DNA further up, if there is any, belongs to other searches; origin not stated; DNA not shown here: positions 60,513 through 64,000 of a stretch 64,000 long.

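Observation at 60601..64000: Giant open-ended ORF missing from the ORF track: secreted LamG-like plus tandem helical-repeat protein of unknown function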

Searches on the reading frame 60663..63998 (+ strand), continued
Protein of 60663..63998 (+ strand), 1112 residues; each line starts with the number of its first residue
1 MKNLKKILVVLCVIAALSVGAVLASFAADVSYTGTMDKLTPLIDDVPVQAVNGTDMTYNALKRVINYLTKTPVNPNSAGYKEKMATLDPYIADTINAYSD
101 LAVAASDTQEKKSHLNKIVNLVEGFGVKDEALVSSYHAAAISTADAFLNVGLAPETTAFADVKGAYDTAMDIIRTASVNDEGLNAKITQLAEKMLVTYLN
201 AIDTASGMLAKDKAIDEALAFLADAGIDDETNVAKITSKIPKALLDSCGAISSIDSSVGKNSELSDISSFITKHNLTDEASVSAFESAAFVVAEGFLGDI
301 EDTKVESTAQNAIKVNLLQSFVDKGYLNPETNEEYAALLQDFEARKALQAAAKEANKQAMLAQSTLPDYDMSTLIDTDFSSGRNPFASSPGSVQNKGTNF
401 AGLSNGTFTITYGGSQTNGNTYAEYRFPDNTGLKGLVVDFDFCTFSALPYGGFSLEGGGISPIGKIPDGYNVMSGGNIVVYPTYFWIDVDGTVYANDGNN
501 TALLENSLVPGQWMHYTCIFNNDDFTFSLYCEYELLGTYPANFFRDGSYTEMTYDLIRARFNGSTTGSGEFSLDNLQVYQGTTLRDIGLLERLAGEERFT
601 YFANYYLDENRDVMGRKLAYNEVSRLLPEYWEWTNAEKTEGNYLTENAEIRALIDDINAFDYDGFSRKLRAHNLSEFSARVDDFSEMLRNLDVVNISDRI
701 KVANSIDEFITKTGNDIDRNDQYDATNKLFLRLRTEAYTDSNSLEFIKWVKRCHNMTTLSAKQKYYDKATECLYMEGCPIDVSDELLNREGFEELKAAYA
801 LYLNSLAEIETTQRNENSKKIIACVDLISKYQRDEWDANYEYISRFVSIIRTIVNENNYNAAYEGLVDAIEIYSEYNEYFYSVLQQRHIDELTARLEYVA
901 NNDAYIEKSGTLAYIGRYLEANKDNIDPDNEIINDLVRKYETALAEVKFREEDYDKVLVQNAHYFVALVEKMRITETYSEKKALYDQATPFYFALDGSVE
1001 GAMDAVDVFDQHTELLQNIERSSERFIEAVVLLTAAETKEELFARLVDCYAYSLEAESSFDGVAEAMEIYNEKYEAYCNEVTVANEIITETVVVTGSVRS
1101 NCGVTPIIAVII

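Call 58: search_protein_families(library=pfam, proteins=[L012:9121-11181:+, L012:11333-12592:+, L013:3362-5527:+, L013:5635-7875:+], max_evalue=0.001)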
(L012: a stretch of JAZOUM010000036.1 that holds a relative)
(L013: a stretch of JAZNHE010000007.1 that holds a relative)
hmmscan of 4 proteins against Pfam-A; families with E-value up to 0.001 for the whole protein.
L012:9121-11181:+ (687 aa): 14 families
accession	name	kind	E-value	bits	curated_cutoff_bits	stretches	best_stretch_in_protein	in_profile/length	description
PF00724.26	Oxidored_FMN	-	6e-57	193.9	27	1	8-374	2-339/342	NADH:flavin oxidoreductase / NADH oxidase family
PF07992.20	Pyr_redox_2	-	8.2e-36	124.3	26.1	2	512-658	97-246/291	Pyridine nucleotide-disulphide oxidoreductase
PF13738.12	Pyr_redox_3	-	7.4e-20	71.8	30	2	511-652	121-270/305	Pyridine nucleotide-disulphide oxidoreductase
PF00070.33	Pyr_redox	-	7.7e-20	71.6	22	2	554-631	1-80/82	Pyridine nucleotide-disulphide oxidoreductase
PF01266.30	DAO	-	7.4e-17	62.3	27.9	2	435-469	2-37/353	FAD dependent oxidoreductase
PF13450.12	NAD_binding_8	-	5.4e-15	55.9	21.9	1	437-470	1-34/68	NAD(P)-binding Rossmann-like domain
PF12831.13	FAD_oxidored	-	1.7e-11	44.5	27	1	435-481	2-48/416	FAD dependent oxidoreductase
PF00890.30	FAD_binding_2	-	2e-10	40.9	20.4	1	435-470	2-45/414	FAD binding domain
PF01134.28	GIDA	-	3.7e-09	36.6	22.1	1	435-469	2-37/391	Glucose inhibited division protein A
PF01593.30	Amino_oxidase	-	6.7e-09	36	19.8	0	442-469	1-28/443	Flavin containing amine oxidoreductase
PF03486.20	HI0933_like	-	1.5e-07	31.6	50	1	434-469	2-37/244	HI0933-like protein Rossmann domain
PF01494.25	FAD_binding_3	-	4.8e-07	29.8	22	0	554-590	3-40/349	FAD binding domain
PF13434.12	Lys_Orn_oxgnase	-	5.9e-07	29.4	21.3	1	498-614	131-247/339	L-lysine 6-monooxygenase/L-ornithine 5-monooxygenase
PF02737.24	3HCDH_N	-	5e-05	23.7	22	0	434-467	1-34/180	3-hydroxyacyl-CoA dehydrogenase, NAD binding domain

L012:11333-12592:+ (420 aa): 1 family
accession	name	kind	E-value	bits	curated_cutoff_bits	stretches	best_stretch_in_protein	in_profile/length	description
PF00254.34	FKBP_C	-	2.6e-05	24.9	21.1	1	102-193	6-93/94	FKBP-type peptidyl-prolyl cis-trans isomerase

L013:3362-5527:+ (722 aa): 1 family
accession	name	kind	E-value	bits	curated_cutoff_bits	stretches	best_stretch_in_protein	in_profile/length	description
PF17389.8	Bac_rhamnosid6H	-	2.1e-07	31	24.5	1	322-572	4-237/339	Bacterial alpha-L-rhamnosidase 6 hairpin glycosidase domain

L013:5635-7875:+ (747 aa): 0 families

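Call 65: list_cluster_members(proteins=[P0003, P0005, P0008, P0023, P0036, P0054, P0081, P0093, P0112, L005:14268-18149:+])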
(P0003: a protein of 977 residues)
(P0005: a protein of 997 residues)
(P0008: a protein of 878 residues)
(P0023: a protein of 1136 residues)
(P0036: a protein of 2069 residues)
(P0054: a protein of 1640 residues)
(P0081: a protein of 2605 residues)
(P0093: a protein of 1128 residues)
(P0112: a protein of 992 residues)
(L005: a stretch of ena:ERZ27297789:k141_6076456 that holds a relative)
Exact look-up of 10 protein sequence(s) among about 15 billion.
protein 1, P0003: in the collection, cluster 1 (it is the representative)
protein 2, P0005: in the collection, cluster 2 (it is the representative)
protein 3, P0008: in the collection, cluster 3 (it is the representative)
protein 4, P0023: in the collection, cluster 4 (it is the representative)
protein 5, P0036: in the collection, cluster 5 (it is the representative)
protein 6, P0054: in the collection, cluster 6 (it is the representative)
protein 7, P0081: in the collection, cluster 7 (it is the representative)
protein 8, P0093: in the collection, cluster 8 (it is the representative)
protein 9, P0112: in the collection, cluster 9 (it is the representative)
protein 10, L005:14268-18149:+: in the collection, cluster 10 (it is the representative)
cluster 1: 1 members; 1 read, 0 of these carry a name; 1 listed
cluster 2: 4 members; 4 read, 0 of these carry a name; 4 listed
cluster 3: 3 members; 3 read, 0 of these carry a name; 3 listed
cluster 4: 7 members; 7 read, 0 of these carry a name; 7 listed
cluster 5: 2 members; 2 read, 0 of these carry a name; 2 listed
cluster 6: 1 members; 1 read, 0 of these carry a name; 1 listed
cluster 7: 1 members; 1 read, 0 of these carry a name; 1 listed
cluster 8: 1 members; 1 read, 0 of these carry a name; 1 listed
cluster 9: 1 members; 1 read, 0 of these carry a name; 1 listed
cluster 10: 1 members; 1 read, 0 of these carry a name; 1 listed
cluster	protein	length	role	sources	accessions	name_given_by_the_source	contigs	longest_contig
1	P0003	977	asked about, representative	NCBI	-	-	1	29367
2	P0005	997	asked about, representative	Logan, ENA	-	-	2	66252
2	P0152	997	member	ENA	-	-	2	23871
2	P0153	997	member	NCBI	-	-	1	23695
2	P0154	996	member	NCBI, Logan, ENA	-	-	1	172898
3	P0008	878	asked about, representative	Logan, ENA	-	-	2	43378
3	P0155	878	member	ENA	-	-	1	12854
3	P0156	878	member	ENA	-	-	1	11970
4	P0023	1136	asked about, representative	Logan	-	-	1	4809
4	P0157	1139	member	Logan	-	-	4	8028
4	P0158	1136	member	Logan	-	-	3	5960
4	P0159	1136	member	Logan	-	-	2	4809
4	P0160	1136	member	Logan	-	-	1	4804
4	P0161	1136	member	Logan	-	-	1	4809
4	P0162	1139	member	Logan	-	-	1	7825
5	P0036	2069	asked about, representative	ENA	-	-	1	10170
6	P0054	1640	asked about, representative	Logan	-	-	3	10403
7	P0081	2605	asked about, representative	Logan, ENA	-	-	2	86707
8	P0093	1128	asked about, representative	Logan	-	-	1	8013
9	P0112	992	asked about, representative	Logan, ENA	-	-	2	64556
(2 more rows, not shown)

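Call 78: find_encoding_contigs(protein=P0005, flank=10000, max_places=1)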
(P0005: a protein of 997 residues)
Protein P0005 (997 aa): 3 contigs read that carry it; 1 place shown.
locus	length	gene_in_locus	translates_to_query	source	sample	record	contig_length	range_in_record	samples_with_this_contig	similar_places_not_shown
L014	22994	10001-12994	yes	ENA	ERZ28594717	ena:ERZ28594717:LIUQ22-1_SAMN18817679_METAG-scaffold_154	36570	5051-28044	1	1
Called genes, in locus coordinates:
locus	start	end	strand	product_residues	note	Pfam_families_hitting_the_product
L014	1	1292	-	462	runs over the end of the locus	PF00682:HMGL-like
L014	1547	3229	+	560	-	PF07940:Hepar_II_III_C (weak)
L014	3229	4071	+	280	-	PF00588:SpoU_methylase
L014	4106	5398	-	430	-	PF01553:Acyltransferase (weak)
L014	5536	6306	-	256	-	PF09997:DUF2238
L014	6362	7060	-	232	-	PF00899:ThiF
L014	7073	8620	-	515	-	PF13541:ChlI, PF01078:Mg_chelatase, PF00158:Sigma54_activat (weak), PF00004:AAA (faint), PF07728:AAA_5, PF00493:MCM (weak), PF13335:Mg_chelatase_C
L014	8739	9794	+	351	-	PF07969:Amidohydro_3 (faint), PF01979:Amidohydro_1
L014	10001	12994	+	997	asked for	-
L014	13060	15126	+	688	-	PF00724:Oxidored_FMN, PF07992:Pyr_redox_2, PF00070:Pyr_redox (weak), PF00890:FAD_binding_2 (weak), PF07992:Pyr_redox_2, PF13450:NAD_binding_8, PF13738:Pyr_redox_3, PF00070:Pyr_redox, +7 more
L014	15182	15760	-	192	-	PF12671:Amidase_6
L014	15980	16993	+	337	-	PF01408:GFO_IDH_MocA, PF02894:GFO_IDH_MocA_C, PF22725:GFO_IDH_MocA_C3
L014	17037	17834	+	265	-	-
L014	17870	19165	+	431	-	PF04231:Endonuclease_1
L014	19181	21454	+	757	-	-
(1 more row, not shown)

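Call 79: find_encoding_contigs(protein=P0008, flank=10000, max_places=1)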
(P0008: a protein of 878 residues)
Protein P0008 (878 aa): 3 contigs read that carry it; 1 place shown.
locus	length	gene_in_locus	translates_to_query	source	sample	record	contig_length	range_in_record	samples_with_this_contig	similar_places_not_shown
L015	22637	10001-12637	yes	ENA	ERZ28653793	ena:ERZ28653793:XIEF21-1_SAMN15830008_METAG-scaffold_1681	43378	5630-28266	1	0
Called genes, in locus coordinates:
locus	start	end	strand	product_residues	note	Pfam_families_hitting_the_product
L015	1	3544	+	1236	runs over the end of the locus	PF07833:Cu_amine_oxidN1 (weak)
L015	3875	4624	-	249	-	-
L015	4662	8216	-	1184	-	-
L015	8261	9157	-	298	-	-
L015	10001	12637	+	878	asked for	PF13385:Laminin_G_3 (weak)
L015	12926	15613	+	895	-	PF13385:Laminin_G_3 (weak)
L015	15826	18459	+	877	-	-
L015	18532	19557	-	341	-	PF00294:PfkB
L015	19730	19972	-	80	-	PF04014:MazE_antitoxin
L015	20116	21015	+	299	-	PF19568:Spore_III_AA, PF00437:T2SSE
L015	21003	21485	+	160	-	PF09548:Spore_III_AB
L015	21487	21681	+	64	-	PF06686:SpoIIIAC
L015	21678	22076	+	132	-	PF06686:SpoIIIAC (faint)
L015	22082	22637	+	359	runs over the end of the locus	PF09546:Spore_III_AE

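Call 80: find_encoding_contigs(protein=P0060, flank=10000, max_places=1)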
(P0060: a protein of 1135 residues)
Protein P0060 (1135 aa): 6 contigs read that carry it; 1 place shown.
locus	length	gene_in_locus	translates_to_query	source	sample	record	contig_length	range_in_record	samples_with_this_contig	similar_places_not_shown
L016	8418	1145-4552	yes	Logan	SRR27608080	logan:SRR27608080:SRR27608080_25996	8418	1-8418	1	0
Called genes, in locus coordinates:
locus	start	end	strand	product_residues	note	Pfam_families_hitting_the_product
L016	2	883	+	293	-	?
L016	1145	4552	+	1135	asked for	-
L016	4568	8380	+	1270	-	-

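Call 81: find_encoding_contigs(protein=P0050, flank=10000, max_places=1)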
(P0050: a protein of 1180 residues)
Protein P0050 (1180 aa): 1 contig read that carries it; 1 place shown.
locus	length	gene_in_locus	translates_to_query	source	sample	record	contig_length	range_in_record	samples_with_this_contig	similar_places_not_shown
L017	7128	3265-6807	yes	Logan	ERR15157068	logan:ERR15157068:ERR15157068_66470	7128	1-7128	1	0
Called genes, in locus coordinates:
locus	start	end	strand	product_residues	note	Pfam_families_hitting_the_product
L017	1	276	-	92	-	?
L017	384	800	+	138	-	-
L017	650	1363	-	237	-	PF00899:ThiF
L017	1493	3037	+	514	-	PF05362:Lon_C (weak), PF13541:ChlI, PF00493:MCM (faint), PF00158:Sigma54_activat (weak), PF01078:Mg_chelatase, PF07728:AAA_5, PF13335:Mg_chelatase_C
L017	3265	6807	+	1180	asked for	-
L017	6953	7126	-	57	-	?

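Call 92: search_protein_families(library=pfam, alignment_id=A6, max_evalue=0.01)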
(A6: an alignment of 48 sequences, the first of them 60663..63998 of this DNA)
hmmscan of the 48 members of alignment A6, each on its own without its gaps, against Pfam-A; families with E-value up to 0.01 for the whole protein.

A. member 1, window:60663-63998:+ (1112 aa): 0 families

B. families by the number of members that match (of 48 scanned): 5 families
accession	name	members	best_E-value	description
PF13385.13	Laminin_G_3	21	8.5e-08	Concanavalin A-like lectin/glucanases superfamily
PF22237.3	SO2946-like_C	1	0.00021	SO2946-like, C-terminal domain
PF23379.1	DUF7096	1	0.0007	Domain of unknown function (DUF7096)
PF03623.18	Focal_AT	1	0.0042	Focal adhesion targeting region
PF20385.3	DUF6680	1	0.0056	Family of unknown function (DUF6680)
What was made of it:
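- On Laminin_G_3 / ConA-like lectin superfamily (domain level): However, 21 of 48 members hit at E<=0.01, best 8.5e-8 (call 92).
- Closest known: Laminin_G_3 / concanavalin A-like lectin-glucanase superfamily domains. Same: 21 of 48 family members hit PF13385 at E<=0.01 (call 92).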

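Call 93: search_protein_families(library=ncbifam, alignment_id=A6, max_evalue=0.01)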
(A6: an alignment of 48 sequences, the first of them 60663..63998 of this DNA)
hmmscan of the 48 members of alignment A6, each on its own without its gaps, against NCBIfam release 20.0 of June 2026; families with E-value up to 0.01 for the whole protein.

A. member 1, window:60663-63998:+ (1112 aa): 0 families

B. families by the number of members that match (of 48 scanned): 4 families
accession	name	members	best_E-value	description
TIGR03171.1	soxL2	1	0.0016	Rieske iron-sulfur protein SoxL2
TIGR04313.1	aro_clust_Mycop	1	0.0039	aromatic motif membrane protein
TIGR03017.1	EpsF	1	0.0096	chain length determinant protein EpsF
NF053747.1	NdoAlphArabAbnA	1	0.0097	arabinan endo-1,5-alpha-L-arabinosidase AbnA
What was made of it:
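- No catalytic or other domain in 48 members: calls 92, 93. No catalytic domain (calls 92, 93).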
